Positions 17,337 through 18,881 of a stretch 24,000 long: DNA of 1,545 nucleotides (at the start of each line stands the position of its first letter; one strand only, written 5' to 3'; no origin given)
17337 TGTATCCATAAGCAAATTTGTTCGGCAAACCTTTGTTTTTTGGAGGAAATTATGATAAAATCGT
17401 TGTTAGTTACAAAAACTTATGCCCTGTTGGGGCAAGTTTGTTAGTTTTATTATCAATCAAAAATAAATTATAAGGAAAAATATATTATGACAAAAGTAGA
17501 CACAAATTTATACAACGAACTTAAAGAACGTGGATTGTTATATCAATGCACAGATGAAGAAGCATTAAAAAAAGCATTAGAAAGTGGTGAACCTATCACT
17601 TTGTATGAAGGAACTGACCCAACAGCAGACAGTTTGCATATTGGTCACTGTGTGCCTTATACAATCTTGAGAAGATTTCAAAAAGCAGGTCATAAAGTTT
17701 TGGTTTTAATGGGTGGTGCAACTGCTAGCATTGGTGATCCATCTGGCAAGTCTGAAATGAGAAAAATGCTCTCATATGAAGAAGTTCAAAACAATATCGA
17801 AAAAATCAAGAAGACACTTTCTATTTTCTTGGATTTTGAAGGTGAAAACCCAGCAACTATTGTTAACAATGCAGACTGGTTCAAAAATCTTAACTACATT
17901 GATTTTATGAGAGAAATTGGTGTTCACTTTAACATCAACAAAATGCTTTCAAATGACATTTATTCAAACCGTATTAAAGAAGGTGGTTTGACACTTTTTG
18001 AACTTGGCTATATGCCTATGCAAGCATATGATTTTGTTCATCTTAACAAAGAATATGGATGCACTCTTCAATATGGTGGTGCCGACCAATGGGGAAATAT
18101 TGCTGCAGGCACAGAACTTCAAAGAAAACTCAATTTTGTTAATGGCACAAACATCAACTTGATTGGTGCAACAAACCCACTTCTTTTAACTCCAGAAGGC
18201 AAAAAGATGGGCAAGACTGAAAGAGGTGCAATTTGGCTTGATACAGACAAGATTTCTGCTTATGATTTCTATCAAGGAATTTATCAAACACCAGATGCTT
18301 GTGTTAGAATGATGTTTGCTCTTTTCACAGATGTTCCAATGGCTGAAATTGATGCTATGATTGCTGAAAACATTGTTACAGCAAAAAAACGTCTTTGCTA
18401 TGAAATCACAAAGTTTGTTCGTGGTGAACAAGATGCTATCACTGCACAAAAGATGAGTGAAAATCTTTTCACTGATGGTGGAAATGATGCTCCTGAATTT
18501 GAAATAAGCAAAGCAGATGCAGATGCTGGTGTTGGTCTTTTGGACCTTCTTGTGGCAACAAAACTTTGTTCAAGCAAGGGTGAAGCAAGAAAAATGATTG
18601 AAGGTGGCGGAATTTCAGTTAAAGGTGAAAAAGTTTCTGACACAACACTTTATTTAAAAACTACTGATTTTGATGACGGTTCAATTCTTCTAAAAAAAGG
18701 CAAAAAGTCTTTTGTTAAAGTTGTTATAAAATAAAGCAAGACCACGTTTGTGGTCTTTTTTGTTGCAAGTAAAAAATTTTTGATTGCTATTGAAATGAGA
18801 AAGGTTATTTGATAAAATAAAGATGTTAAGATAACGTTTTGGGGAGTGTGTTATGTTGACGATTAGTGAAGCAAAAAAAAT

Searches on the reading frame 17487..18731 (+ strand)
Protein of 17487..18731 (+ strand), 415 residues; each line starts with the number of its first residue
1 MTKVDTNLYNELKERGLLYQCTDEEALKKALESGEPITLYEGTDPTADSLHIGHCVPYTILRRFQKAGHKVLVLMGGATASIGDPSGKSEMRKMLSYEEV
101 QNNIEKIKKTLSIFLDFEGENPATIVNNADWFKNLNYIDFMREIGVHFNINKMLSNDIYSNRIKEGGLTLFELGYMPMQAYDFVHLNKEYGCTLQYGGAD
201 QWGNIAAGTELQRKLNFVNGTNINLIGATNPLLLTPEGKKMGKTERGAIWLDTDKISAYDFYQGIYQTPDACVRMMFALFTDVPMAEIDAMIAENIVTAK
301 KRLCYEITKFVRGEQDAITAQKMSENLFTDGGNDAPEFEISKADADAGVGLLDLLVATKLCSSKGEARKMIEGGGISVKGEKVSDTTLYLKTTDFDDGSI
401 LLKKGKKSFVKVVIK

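Call 10: find_homologous_proteins(query=window:17487-18731:+, max_evalue=1e-30)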
Query window:17487-18731:+ (415 aa): 8000 proteins with E <= 1e-30 among 8000 candidates; the best 120 are listed.
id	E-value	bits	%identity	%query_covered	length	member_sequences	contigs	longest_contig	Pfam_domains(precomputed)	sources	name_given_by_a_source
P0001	3.5e-278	940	100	100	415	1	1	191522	PF22421.2,PF00579.32,PF01479.31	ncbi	-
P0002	3.8e-276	933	99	100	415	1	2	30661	PF22421.2,PF00579.32,PF01479.31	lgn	-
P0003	3.6e-265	897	95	100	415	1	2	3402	PF22421.2,PF00579.32,PF01479.31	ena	-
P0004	6.4e-264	893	94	100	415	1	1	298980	PF22421.2,PF00579.32,PF01479.31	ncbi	-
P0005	6.4e-264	893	94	100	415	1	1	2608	PF22421.2,PF00579.32,PF01479.31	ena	-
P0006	9.2e-262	886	93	100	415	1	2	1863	PF22421.2,PF00579.32,PF01479.31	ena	-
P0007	6.5e-261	883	93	100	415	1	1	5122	PF22421.2,PF00579.32,PF01479.31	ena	-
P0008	1.2e-260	882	93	100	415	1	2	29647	PF22421.2,PF00579.32,PF01479.31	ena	-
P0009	5.1e-260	880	92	100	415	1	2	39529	PF22421.2,PF00579.32,PF01479.31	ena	-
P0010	7.0e-260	880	92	100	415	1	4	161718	PF22421.2,PF00579.32,PF01479.31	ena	-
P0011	7.8e-260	880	93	100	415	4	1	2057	PF22421.2,PF00579.32,PF01479.31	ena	-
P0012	3.1e-259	878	92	100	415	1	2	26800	PF22421.2,PF00579.32,PF01479.31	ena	-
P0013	3.5e-259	877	92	100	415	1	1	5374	PF22421.2,PF00579.32,PF01479.31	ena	-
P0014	5.1e-259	877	92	100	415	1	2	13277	PF22421.2,PF00579.32,PF01479.31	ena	-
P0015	8.3e-258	873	92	100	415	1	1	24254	PF22421.2,PF00579.32,PF01479.31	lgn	-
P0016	2.2e-257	872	91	100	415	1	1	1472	PF22421.2,PF00579.32,PF01479.31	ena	-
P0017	3.9e-257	871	92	100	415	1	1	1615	PF22421.2,PF00579.32,PF01479.31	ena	-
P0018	1.9e-256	868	92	99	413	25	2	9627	PF22421.2,PF00579.32,PF01479.31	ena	-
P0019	4.1e-254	861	91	99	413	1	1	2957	PF22421.2,PF00579.32,PF01479.31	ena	-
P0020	5.2e-254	860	91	100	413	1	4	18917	PF22421.2,PF00579.32,PF01479.31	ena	-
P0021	7.0e-254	860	90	100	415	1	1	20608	PF22421.2,PF00579.32,PF01479.31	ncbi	-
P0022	8.9e-254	860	91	99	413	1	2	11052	PF22421.2,PF00579.32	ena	-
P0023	1.0e-253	859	90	99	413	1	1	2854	PF22421.2,PF00579.32,PF01479.31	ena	-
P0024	1.3e-253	859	90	99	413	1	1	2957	PF22421.2,PF00579.32,PF01479.31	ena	-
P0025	1.5e-253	859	91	99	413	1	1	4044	PF22421.2,PF00579.32,PF01479.31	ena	-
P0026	7.3e-253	857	91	99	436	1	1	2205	PF22421.2,PF00579.32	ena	-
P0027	1.0e-251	853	90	100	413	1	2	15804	PF22421.2,PF00579.32,PF01479.31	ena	-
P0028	1.0e-248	843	89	100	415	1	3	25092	PF22421.2,PF00579.32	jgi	-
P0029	1.3e-248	843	88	97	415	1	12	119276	PF22421.2,PF00579.32,PF01479.31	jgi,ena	-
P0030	1.3e-248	843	88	100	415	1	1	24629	PF22421.2,PF00579.32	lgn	-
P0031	2.4e-248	842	88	100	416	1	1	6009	PF22421.2,PF00579.32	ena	-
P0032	3.0e-248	841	88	100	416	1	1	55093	PF22421.2,PF00579.32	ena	-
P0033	5.2e-248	841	88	100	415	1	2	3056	PF22421.2,PF00579.32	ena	-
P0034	5.2e-248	841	88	100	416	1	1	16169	PF22421.2,PF00579.32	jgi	-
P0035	7.1e-248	840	88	100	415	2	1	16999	PF22421.2,PF00579.32,PF01479.31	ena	-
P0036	7.3e-248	840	88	100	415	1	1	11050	PF22421.2,PF00579.32,PF01479.31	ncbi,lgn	-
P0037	1.4e-247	839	88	100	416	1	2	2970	PF22421.2,PF00579.32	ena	-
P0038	1.8e-247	839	88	97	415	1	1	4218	PF22421.2,PF00579.32,PF01479.31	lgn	-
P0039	2.0e-247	839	88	100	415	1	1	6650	PF22421.2,PF00579.32,PF01479.31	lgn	-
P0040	3.5e-247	838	87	100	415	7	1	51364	PF22421.2,PF00579.32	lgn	-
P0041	4.1e-247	838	88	100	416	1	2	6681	PF22421.2,PF00579.32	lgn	-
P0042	5.1e-247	837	87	100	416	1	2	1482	PF22421.2,PF00579.32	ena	-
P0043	5.3e-247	837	87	100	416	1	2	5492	PF22421.2,PF00579.32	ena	-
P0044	5.7e-247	837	88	100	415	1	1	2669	PF22421.2,PF00579.32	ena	-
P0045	6.7e-247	837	88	100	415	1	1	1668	PF22421.2,PF00579.32,PF01479.31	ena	-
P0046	6.8e-247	837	88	100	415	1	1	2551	PF22421.2,PF00579.32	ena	-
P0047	1.1e-246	836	88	100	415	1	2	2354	PF22421.2,PF00579.32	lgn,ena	-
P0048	1.2e-246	836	87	100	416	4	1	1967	PF22421.2,PF00579.32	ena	-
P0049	1.4e-246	836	88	100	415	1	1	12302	PF22421.2,PF00579.32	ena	-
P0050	1.6e-246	836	87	100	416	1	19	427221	PF22421.2,PF00579.32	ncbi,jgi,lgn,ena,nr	ncbi:MAG: tyrosine--tRNA ligase [Clostridia bacterium]|nr:tyrosine--tRNA ligase [Clostridiales bacte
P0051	1.6e-246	836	87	100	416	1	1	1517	PF22421.2,PF00579.32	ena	-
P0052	2.3e-246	835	87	100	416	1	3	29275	PF22421.2,PF00579.32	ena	-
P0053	2.4e-246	835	87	100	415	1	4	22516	PF22421.2,PF00579.32,PF01479.31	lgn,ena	-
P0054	2.5e-246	835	88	100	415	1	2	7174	PF22421.2,PF00579.32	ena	-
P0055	2.7e-246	835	87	100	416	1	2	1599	PF22421.2,PF00579.32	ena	-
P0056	3.2e-246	835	88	100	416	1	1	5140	PF22421.2,PF00579.32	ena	-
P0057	3.6e-246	835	87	100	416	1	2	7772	PF22421.2,PF00579.32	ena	-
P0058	3.9e-246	835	87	100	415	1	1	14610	PF22421.2,PF00579.32,PF01479.31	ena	-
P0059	4.2e-246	834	88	100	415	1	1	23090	PF22421.2,PF00579.32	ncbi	-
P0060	4.3e-246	834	87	100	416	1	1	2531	PF22421.2,PF00579.32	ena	-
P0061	5.7e-246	834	88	100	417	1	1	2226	PF22421.2,PF00579.32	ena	-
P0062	9.7e-246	833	88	100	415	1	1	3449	PF22421.2,PF00579.32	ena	-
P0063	1.1e-245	833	87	100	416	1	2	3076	PF22421.2,PF00579.32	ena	-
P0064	1.1e-245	833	87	100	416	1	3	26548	PF22421.2,PF00579.32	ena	-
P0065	1.2e-245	833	87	100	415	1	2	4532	PF22421.2,PF00579.32,PF01479.31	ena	-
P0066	1.4e-245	833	88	100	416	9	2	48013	PF22421.2,PF00579.32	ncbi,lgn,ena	-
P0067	2.0e-245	832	88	100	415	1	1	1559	PF22421.2,PF00579.32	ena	-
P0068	3.4e-245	831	87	100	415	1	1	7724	PF22421.2,PF00579.32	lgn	-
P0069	7.1e-245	830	87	100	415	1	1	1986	PF22421.2,PF00579.32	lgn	-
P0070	7.4e-245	830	87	100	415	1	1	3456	PF22421.2,PF00579.32,PF01479.31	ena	-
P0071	1.8e-244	829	86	100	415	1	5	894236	PF22421.2,PF00579.32,PF01479.31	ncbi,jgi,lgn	-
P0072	2.5e-244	829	87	100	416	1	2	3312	PF22421.2,PF00579.32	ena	-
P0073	3.4e-244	828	86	100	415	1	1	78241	PF22421.2,PF00579.32,PF01479.31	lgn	-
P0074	3.6e-244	828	86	100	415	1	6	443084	PF22421.2,PF00579.32,PF01479.31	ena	-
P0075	4.5e-244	828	88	100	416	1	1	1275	PF22421.2,PF00579.32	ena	-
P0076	4.7e-244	828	86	100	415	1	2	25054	PF22421.2,PF00579.32,PF01479.31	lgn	-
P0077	5.8e-244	827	87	100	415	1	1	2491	PF22421.2,PF00579.32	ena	-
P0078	6.5e-244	827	87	100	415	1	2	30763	PF22421.2,PF00579.32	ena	-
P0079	6.5e-244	827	87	100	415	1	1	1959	PF22421.2,PF00579.32,PF01479.31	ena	-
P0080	6.9e-244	827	87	100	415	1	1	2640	PF22421.2,PF00579.32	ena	-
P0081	7.6e-244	827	87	97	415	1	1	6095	PF22421.2,PF00579.32,PF01479.31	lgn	-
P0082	1.0e-243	827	87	100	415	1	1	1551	PF22421.2,PF00579.32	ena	-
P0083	2.3e-243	825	87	100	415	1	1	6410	PF22421.2,PF00579.32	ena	-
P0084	3.5e-243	825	87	100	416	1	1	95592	PF22421.2,PF00579.32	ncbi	-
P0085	5.1e-243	824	87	100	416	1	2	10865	PF22421.2,PF00579.32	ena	-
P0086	6.7e-243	824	87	100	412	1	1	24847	PF22421.2,PF00579.32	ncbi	-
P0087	1.7e-242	822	86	99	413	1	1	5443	PF22421.2,PF00579.32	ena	-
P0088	2.7e-242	822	86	100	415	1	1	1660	PF22421.2,PF00579.32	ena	-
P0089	2.8e-242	822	87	100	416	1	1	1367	PF22421.2,PF00579.32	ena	-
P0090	4.0e-242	821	85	100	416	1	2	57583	PF22421.2,PF00579.32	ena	-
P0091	2.0e-241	819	86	100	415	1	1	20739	PF22421.2,PF00579.32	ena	-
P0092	2.4e-241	819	86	100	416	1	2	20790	PF22421.2,PF00579.32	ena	-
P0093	3.0e-241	818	87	100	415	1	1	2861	PF22421.2,PF00579.32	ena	-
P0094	8.2e-241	817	86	100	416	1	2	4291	PF22421.2,PF00579.32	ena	-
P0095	1.1e-240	817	86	100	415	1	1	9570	PF22421.2,PF00579.32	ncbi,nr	ncbi:MAG: tyrosine--tRNA ligase [Clostridia bacterium]|nr:tyrosine--tRNA ligase [Clostridia bacteriu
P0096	1.5e-240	816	84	100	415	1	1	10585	PF22421.2,PF00579.32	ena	-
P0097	2.7e-240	815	86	100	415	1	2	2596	PF22421.2,PF00579.32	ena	-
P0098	2.9e-240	815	84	100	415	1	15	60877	PF22421.2,PF00579.32,PF01479.31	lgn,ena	-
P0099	3.4e-240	815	86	100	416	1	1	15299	PF22421.2,PF00579.32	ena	-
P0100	4.0e-240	815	84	100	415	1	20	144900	PF22421.2,PF00579.32,PF01479.31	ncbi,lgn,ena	-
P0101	4.2e-240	815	84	100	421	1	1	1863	PF22421.2,PF00579.32,PF01479.31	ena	-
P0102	4.5e-240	815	86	100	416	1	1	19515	PF22421.2,PF00579.32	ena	-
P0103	9.8e-240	813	84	100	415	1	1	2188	PF22421.2,PF00579.32,PF01479.31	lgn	-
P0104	1.0e-239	813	84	100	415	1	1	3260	PF22421.2,PF00579.32,PF01479.31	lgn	-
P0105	1.1e-239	813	84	100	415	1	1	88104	PF22421.2,PF00579.32,PF01479.31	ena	-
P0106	1.5e-239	813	84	100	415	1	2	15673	PF22421.2,PF00579.32,PF01479.31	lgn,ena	-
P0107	1.6e-239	813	84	100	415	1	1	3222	PF22421.2,PF00579.32,PF01479.31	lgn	-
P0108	1.9e-239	812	84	100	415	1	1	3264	PF22421.2,PF00579.32,PF01479.31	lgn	-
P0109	1.9e-239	812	84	100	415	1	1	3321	PF22421.2,PF00579.32,PF01479.31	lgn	-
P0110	2.0e-239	812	84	100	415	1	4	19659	PF22421.2,PF00579.32,PF01479.31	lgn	-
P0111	2.7e-239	812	84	100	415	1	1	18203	PF22421.2,PF00579.32,PF01479.31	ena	-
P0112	2.8e-239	812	84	100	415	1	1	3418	PF22421.2,PF00579.32,PF01479.31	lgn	-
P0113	2.8e-239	812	84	100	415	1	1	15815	PF22421.2,PF00579.32,PF01479.31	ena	-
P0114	2.8e-239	812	84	100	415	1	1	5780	PF22421.2,PF00579.32,PF01479.31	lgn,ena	-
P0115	3.1e-239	812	84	100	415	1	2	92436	PF22421.2,PF00579.32,PF01479.31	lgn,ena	-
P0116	3.3e-239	812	85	100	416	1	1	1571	PF22421.2,PF00579.32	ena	-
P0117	3.9e-239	811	84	100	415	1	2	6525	PF22421.2,PF00579.32,PF01479.31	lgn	-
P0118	4.9e-239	811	84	100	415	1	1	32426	PF22421.2,PF00579.32,PF01479.31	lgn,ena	-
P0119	5.2e-239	811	84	100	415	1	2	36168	PF22421.2,PF00579.32,PF01479.31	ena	-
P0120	6.1e-239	811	84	100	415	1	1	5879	PF22421.2,PF00579.32,PF01479.31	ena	-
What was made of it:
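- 17487..18734 (+): tyrS, tyrosine--tRNA ligase (415 aa). Its SD AAGGA lies at 17472-76, and its own terminator at 18738-18757. Call 10 gives Pfam PF00579, PF22421 and PF01479, with relatives named tyrosine--tRNA ligase.
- On Ribosome-mediated (leader-peptide) transcription attenuator: The regulated gene is tyrS (call 10).
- On Antibiotic-inducible leader-peptide attenuators (erm/cat type): The downstream gene is the housekeeping TyrRS (call 10).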

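Call 11: find_related_loci(query=window:17487-18731:+, collection=genome_contigs, flank=2500)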
Query window:17487-18731:+ (415 aa) in genome_contigs; peptide patterns used: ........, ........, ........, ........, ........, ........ (x = any residue, [..] = any of these).
456 stretches matched a pattern; 387 encode a relative of the query (tblastn E <= 1e-3); the best 80 are kept; 80 distinct loci.
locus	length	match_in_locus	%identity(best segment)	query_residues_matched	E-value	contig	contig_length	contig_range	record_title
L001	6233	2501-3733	91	5-415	0e+0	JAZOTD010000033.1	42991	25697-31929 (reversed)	MAG: Clostridia bacterium isolate T1900045541_YK20190235.MAGScoT_cleanbin_000034 SGB_7808_k141_4040047, whole genome sho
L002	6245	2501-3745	88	1-415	0e+0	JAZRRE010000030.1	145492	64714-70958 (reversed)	MAG: Clostridia bacterium isolate T1900045356_YK20190046.MAGScoT_cleanbin_000018 SGB_6793_k141_1576210, whole genome sho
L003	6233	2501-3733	87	1-410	0e+0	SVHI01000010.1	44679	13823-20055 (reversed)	MAG: Clostridiales bacterium isolate SIG380 NODE_4060_length_44679_cov_3.068639, whole genome shotgun sequence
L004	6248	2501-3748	86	1-415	0e+0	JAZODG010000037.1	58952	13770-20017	MAG: Clostridia bacterium isolate T1900044752_TS20190418.MAGScoT_cleanbin_000031 SGB_2246_k141_24639, whole genome shotg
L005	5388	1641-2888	88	1-415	0e+0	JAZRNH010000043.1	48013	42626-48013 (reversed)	MAG: Clostridia bacterium isolate T1900045411_YK20190101.MAGScoT_cleanbin_000012 SGB_7011_k141_2931324, whole genome sho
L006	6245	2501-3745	83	1-415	0e+0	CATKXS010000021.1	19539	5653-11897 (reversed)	MAG TPA_asm: uncultured Clostridia bacterium isolate MGG03635_1680015435 genome assembly, contig: ERR2844015_8666, whole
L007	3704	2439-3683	82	1-415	0e+0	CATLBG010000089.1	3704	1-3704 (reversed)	MAG TPA_asm: uncultured Clostridia bacterium isolate MGG02817_1680015498 genome assembly, contig: ERR2136559_2159, whole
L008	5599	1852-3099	81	1-415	0e+0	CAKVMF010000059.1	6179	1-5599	MAG: uncultured Clostridia bacterium isolate REFINED_METABAT215_TOP10_CONTIGS_1500_ASSEMBLY_K77_MERGED__Hadza_MoBio_hadz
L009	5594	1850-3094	80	1-415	0e+0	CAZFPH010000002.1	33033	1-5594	MAG TPA_asm: uncultured Lachnospiraceae bacterium isolate SRP315200_co1_290 genome assembly, contig: NODE_1850_length_33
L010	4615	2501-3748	81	1-415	0e+0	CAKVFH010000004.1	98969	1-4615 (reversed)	MAG: uncultured Clostridia bacterium isolate REFINED_METABAT215_TOP10_CONTIGS_1500_ASSEMBLY_K77_MERGED__Hadza_MoBio_hadz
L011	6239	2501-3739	82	3-415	0e+0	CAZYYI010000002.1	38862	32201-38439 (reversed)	MAG TPA_asm: uncultured Lachnospiraceae bacterium isolate SRP199465_co2_295 genome assembly, contig: NODE_2369_length_38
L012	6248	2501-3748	80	1-415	0e+0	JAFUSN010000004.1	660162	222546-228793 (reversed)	MAG: Clostridia bacterium isolate RGIG4786 Roe_deer_Reticulum-3__c2114, whole genome shotgun sequence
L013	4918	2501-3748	81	1-415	0e+0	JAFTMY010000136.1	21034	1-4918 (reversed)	MAG: Clostridia bacterium isolate RGIG3965 Roe_deer_Cecum-4__c362877, whole genome shotgun sequence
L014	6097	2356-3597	78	1-414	0e+0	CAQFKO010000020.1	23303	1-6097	MAG TPA_asm: uncultured Eubacteriales bacterium isolate MGBC150436 genome assembly, contig: MGBC150436.20, whole genome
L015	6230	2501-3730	80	1-409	0e+0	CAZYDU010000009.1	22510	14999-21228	MAG TPA_asm: uncultured Lachnospiraceae bacterium isolate SRP313737_co1_387 genome assembly, contig: NODE_3612_length_22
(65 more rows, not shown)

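Call 22: find_related_loci(query=window:17487-18731:+, collection=metagenome_contigs, flank=1500)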
Query window:17487-18731:+ (415 aa) in metagenome_contigs; peptide patterns used: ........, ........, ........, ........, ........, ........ (x = any residue, [..] = any of these).
288 stretches matched a pattern; 163 encode a relative of the query (tblastn E <= 1e-3); the best 80 are kept; 80 distinct loci.
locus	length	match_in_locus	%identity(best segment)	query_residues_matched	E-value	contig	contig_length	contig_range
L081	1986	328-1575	80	1-415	0e+0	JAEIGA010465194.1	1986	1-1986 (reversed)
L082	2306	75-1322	78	1-415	0e+0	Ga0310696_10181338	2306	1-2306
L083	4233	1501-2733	76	5-415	0e+0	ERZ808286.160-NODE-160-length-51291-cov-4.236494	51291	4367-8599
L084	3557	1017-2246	75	5-414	0e+0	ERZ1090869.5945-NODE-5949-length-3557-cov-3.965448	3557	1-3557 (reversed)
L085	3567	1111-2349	74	3-415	0e+0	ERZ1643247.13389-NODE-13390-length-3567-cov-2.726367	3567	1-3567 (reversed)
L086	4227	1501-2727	75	1-412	0e+0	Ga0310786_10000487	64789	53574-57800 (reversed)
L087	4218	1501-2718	73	4-409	0e+0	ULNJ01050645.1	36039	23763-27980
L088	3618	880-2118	71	3-415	0e+0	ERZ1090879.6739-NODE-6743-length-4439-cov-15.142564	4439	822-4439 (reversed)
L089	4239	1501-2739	71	3-415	0e+0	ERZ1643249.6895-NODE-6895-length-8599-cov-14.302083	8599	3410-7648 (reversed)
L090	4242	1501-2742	73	4-415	0e+0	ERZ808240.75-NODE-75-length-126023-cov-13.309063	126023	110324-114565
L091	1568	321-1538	73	4-412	0e+0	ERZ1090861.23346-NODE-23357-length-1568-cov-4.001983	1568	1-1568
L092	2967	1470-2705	72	3-415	0e+0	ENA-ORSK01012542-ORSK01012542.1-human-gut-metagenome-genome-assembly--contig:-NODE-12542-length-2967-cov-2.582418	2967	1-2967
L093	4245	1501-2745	72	1-415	0e+0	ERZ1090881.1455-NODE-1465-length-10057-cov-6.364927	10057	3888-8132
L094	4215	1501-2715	72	3-415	0e+0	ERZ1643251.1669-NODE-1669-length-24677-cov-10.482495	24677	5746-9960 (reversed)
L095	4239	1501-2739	74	3-415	0e+0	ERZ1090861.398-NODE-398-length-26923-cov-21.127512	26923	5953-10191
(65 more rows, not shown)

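Call 23: find_encoding_contigs(protein=P0004, flank=1000, max_places=2)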
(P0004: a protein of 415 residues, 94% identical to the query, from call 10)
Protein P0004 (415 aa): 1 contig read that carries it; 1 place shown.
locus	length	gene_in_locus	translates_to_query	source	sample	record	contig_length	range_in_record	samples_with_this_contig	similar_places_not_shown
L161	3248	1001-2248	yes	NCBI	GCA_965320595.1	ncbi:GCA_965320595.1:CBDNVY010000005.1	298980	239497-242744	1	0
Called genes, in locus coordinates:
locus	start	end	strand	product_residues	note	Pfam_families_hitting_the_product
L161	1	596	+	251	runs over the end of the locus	-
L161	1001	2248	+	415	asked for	PF00579:tRNA-synt_1b, PF22421:SYY_C-terminal, PF01479:S4 (weak)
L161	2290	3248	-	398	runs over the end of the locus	-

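Call 24: find_encoding_contigs(protein=P0010, flank=1000, max_places=2)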
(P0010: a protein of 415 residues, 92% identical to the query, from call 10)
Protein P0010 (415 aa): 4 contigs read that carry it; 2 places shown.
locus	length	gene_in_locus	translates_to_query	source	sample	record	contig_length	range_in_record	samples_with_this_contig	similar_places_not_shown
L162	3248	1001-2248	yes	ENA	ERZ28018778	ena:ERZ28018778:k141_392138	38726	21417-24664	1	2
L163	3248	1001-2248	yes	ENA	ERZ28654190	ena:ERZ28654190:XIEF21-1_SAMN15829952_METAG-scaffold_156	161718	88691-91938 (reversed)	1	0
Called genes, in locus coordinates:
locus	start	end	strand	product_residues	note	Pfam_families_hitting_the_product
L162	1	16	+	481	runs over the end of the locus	-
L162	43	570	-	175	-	PF13328:HD_4, PF01966:HD (weak)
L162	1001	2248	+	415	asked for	PF00579:tRNA-synt_1b, PF22421:SYY_C-terminal, PF01479:S4 (weak)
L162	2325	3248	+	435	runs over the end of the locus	-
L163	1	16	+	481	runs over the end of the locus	-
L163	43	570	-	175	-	PF13328:HD_4, PF01966:HD (weak)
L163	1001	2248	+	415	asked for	PF00579:tRNA-synt_1b, PF22421:SYY_C-terminal, PF01479:S4 (weak)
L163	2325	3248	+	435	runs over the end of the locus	-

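Call 25: find_encoding_contigs(protein=P0020, flank=1000, max_places=2)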
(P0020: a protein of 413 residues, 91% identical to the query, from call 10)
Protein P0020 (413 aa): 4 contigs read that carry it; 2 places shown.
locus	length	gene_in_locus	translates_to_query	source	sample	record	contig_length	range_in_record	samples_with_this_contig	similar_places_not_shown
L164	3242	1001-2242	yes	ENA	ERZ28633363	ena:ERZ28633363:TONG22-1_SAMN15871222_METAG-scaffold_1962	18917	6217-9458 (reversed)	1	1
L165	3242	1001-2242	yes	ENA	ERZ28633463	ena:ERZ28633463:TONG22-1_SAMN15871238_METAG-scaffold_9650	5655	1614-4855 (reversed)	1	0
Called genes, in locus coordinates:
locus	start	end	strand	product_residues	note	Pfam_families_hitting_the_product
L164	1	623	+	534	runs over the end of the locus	-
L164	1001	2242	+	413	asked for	PF00579:tRNA-synt_1b, PF22421:SYY_C-terminal, PF01479:S4 (weak)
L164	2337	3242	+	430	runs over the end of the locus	-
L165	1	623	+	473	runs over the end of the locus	?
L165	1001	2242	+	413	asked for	PF00579:tRNA-synt_1b, PF22421:SYY_C-terminal, PF01479:S4 (weak)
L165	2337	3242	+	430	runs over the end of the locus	-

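Call 26: find_encoding_contigs(protein=P0029, flank=1000, max_places=2)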
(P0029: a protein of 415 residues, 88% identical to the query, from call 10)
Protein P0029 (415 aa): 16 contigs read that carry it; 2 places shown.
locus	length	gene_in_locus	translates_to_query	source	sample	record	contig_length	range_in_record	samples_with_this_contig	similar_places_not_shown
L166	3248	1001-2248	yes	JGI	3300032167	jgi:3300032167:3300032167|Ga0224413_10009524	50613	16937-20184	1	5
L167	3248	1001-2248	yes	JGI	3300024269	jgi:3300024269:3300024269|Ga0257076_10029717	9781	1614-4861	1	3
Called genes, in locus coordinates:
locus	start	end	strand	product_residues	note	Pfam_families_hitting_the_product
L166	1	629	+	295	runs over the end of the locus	PF02645:DegV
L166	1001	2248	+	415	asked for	PF00579:tRNA-synt_1b, PF22421:SYY_C-terminal, PF01479:S4 (weak)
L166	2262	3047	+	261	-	-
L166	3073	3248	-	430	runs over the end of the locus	-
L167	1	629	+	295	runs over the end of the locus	PF02645:DegV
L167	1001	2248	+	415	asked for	PF00579:tRNA-synt_1b, PF22421:SYY_C-terminal, PF01479:S4 (weak)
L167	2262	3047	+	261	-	-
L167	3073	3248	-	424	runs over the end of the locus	-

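Call 27: find_encoding_contigs(protein=P0050, flank=1000, max_places=1)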
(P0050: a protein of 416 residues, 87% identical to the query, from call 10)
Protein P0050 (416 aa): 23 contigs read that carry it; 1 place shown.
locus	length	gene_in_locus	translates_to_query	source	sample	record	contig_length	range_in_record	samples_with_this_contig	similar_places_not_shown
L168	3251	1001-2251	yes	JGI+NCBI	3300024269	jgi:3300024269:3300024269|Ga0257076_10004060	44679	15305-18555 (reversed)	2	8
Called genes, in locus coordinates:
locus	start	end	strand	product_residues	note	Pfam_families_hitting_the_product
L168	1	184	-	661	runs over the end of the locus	PF02922:CBM_48, PF00128:Alpha-amylase, PF02806:Alpha-amylase_C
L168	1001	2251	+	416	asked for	PF00579:tRNA-synt_1b, PF22421:SYY_C-terminal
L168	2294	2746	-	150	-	PF00293:NUDIX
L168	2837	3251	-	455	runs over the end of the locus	PF01595:CNNM, PF00571:CBS, PF03471:CorC_HlyC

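Call 28: find_encoding_contigs(protein=P0071, flank=1000, max_places=1)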
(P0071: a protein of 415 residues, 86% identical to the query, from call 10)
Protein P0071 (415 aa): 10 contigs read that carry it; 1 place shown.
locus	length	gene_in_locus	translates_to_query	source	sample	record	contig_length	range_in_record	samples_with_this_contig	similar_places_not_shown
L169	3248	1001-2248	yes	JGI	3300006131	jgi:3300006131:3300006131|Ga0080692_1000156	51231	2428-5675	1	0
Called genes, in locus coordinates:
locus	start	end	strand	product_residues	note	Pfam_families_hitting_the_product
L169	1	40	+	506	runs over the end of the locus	-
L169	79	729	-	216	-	-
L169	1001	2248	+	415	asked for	PF00579:tRNA-synt_1b, PF22421:SYY_C-terminal, PF01479:S4 (weak)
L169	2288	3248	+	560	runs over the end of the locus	PF12158:DUF3592 (weak)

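Call 29: find_encoding_contigs(protein=P0100, flank=1000, max_places=1)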
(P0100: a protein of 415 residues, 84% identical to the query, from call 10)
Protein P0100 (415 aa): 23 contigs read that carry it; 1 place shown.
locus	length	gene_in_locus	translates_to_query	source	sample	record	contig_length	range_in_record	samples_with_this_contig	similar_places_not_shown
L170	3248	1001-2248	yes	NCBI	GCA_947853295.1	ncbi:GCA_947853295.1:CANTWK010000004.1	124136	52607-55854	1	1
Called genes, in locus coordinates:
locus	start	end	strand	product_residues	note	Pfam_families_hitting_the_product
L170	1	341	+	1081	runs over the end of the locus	PF17291:M60-like_N, PF13402:Peptidase_M60, PF22633:F5_F8_type_C_2 (faint), PF00754:F5_F8_type_C (weak)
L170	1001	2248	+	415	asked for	PF00579:tRNA-synt_1b, PF22421:SYY_C-terminal, PF01479:S4 (weak)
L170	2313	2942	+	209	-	-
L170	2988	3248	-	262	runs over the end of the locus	PF02535:Zip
